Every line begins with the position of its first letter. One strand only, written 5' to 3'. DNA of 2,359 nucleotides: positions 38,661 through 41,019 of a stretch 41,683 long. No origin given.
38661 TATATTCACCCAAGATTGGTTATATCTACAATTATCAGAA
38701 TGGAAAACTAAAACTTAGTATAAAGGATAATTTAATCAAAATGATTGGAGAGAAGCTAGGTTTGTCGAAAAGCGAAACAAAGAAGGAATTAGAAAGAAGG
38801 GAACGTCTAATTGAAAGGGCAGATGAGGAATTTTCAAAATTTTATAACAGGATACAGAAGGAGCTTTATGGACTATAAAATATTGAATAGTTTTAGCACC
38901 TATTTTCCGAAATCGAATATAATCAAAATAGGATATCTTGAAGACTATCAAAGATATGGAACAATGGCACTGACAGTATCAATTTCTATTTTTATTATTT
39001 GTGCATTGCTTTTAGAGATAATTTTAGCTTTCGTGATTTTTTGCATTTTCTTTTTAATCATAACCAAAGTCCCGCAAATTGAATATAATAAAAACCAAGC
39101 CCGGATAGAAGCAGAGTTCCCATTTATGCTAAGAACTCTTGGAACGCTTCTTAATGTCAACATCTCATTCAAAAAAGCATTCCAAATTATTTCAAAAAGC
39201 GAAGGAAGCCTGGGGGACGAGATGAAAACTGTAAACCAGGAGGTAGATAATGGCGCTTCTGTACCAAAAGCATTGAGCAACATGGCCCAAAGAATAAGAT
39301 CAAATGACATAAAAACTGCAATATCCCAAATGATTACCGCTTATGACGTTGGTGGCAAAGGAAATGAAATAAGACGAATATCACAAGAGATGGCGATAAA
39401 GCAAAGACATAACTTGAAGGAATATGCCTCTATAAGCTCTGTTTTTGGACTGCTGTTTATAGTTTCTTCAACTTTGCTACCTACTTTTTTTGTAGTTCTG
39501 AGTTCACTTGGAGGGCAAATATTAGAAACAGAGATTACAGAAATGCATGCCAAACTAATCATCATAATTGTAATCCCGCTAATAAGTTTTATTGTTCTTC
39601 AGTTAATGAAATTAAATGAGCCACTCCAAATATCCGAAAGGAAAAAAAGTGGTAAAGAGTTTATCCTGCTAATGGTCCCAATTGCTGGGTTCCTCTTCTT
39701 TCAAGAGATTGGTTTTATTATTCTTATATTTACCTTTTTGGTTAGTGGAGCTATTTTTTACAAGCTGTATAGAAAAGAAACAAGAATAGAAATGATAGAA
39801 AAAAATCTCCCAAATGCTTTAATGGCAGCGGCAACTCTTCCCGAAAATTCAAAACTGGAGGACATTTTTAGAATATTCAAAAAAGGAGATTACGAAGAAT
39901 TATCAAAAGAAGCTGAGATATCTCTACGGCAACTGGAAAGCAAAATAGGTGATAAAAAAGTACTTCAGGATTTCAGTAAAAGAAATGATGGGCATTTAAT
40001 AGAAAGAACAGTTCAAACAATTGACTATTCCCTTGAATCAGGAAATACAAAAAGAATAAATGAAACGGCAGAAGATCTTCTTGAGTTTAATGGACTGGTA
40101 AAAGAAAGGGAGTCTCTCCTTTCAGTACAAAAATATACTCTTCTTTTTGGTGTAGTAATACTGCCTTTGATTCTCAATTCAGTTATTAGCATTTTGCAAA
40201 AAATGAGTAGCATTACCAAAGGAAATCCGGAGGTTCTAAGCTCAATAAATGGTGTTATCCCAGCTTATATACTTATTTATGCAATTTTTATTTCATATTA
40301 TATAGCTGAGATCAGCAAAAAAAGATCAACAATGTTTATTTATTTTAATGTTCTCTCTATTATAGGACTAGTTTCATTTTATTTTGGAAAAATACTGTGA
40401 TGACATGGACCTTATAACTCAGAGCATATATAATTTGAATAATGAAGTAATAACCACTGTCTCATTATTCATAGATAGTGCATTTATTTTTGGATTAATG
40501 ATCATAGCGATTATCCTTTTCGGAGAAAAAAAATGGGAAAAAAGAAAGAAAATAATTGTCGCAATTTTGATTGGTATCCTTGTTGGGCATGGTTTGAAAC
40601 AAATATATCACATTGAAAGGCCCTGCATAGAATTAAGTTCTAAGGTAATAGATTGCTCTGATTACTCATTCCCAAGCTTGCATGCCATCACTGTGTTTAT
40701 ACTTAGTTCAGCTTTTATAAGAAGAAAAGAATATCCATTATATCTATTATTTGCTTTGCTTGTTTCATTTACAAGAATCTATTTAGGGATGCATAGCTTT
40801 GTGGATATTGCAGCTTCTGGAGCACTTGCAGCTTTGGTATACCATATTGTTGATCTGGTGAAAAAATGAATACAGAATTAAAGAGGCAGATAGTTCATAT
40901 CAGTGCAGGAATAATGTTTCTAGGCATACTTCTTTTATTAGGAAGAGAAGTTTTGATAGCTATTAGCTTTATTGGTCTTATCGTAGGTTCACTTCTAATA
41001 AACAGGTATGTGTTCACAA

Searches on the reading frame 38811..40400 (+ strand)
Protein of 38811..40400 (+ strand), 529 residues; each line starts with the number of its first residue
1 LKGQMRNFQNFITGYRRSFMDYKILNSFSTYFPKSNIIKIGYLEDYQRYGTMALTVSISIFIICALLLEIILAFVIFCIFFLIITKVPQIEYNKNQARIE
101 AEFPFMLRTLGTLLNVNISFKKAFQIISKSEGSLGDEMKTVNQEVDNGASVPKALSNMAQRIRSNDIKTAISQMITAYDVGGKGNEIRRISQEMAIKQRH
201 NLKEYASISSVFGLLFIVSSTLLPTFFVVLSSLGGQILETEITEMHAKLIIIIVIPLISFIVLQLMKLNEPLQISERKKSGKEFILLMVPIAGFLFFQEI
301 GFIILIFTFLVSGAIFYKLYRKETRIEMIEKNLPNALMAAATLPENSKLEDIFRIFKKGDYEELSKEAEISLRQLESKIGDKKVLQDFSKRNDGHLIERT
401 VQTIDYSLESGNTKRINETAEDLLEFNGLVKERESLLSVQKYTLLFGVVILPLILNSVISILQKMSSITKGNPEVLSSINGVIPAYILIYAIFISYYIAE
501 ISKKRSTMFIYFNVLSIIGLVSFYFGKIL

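Call 35: search_protein_families(library=pfam, proteins=[window:38811-40400:+])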
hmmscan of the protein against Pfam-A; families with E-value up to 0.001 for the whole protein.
window:38811-40400:+ (529 aa): 1 family
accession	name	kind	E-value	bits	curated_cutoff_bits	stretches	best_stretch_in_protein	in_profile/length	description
PF00482.28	T2SSF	-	1.5e-11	44.7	25.2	1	107-230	2-124/125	Type II secretion system (T2SS), protein F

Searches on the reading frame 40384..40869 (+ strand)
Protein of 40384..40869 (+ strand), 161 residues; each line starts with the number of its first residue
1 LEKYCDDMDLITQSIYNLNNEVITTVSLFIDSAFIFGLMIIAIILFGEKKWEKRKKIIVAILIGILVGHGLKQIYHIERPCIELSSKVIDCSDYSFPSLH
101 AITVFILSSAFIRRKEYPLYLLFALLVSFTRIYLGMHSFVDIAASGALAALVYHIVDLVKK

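Call 35: search_protein_families(library=pfam, proteins=[window:40384-40869:+])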
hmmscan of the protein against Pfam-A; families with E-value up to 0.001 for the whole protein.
window:40384-40869:+ (161 aa): 2 families
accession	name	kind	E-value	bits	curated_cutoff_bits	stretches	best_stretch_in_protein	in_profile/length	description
PF01569.27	PAP2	-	1.2e-12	48.2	27.2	1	57-154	5-119/130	PAP2 superfamily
PF14378.12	PAP2_3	-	2.6e-06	27.8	27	1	94-153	125-188/190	PAP2 superfamily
